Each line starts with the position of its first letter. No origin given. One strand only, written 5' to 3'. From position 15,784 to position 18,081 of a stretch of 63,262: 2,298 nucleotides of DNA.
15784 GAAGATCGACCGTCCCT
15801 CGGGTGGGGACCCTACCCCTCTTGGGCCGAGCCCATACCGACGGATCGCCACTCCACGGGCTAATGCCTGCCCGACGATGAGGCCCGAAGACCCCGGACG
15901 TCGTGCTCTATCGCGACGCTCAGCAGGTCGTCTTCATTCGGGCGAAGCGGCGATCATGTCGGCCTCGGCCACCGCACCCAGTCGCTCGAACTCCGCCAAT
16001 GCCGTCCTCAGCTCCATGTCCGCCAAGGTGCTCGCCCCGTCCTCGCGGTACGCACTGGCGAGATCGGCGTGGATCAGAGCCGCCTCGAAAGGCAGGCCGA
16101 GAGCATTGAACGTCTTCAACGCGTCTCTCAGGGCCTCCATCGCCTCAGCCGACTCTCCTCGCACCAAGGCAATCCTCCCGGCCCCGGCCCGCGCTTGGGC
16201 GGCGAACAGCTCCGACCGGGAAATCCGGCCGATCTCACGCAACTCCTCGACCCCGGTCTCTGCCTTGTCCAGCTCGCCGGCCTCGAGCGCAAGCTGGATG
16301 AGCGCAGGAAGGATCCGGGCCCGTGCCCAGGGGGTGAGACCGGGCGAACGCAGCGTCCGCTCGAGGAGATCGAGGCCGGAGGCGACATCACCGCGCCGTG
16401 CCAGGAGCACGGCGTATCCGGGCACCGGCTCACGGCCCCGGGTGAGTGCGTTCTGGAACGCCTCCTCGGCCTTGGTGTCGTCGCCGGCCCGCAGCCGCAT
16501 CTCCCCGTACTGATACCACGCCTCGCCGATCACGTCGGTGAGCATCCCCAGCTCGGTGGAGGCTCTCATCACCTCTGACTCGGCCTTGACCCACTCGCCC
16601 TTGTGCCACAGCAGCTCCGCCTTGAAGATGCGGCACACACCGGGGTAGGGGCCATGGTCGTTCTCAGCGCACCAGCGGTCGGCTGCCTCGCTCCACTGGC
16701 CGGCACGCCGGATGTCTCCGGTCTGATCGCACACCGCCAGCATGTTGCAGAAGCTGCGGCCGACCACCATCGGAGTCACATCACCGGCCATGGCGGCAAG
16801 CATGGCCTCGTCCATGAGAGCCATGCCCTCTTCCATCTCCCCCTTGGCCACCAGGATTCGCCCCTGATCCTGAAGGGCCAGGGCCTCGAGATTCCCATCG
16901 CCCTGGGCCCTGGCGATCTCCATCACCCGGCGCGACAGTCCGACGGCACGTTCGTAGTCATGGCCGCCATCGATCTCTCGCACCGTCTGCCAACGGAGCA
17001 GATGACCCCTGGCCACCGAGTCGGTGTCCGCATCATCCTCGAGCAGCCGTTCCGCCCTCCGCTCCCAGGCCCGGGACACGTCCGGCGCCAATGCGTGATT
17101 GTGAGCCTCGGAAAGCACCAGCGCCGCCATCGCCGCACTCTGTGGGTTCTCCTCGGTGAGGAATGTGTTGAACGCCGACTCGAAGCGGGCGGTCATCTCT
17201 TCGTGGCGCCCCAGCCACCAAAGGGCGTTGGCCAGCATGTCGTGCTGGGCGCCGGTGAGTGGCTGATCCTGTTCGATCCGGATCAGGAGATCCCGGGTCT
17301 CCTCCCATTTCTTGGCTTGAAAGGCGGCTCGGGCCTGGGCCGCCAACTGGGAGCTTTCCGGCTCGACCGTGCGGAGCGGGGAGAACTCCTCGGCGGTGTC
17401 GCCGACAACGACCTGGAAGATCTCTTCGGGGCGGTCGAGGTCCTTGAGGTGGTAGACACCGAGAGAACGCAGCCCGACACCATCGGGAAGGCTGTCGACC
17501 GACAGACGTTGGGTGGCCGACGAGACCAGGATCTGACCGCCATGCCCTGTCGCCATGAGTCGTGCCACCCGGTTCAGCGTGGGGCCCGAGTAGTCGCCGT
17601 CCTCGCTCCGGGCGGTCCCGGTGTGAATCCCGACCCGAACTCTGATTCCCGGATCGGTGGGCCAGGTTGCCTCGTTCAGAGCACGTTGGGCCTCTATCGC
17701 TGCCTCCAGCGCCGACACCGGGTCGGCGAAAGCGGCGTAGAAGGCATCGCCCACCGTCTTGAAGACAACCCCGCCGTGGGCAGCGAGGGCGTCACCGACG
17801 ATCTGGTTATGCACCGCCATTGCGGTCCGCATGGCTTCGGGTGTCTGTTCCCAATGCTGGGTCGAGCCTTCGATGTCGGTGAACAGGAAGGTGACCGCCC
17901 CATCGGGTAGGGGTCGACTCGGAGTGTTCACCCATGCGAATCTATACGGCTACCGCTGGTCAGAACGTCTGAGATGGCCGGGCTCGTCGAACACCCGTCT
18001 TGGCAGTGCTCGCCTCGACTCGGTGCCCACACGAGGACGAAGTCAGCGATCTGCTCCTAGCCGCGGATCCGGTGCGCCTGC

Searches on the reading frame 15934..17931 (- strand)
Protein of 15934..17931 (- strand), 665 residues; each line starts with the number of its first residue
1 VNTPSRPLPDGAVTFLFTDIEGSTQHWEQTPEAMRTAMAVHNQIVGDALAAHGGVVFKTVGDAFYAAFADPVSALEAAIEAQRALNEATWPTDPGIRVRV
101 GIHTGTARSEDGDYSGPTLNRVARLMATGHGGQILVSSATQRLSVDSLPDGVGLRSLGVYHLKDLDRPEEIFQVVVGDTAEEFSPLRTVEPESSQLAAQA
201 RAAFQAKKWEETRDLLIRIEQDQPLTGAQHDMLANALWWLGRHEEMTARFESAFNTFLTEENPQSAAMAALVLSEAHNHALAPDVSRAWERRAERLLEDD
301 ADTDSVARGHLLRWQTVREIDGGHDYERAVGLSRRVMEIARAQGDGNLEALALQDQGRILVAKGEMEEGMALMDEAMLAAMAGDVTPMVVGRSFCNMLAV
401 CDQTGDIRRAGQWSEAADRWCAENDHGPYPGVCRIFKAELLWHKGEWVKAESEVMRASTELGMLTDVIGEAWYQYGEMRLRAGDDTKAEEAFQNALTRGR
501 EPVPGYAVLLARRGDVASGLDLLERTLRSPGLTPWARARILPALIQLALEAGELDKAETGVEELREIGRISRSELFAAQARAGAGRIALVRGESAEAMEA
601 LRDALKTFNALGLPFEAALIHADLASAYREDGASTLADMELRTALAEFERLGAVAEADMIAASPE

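Call 78: search_protein_families(library=pfam, proteins=[window:15934-17931:-], max_evalue=0.001)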
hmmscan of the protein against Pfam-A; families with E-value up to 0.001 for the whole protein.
window:15934-17931:- (665 aa): 2 families
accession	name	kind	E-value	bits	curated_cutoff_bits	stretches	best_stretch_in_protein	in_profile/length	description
PF00211.25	Guanylate_cyc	-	7e-15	55.5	21.9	1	11-143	7-154/183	Adenylate and Guanylate cyclase catalytic domain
PF13424.12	TPR_12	-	2.1e-06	28.3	30.1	0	230-298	7-76/77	Tetratricopeptide repeat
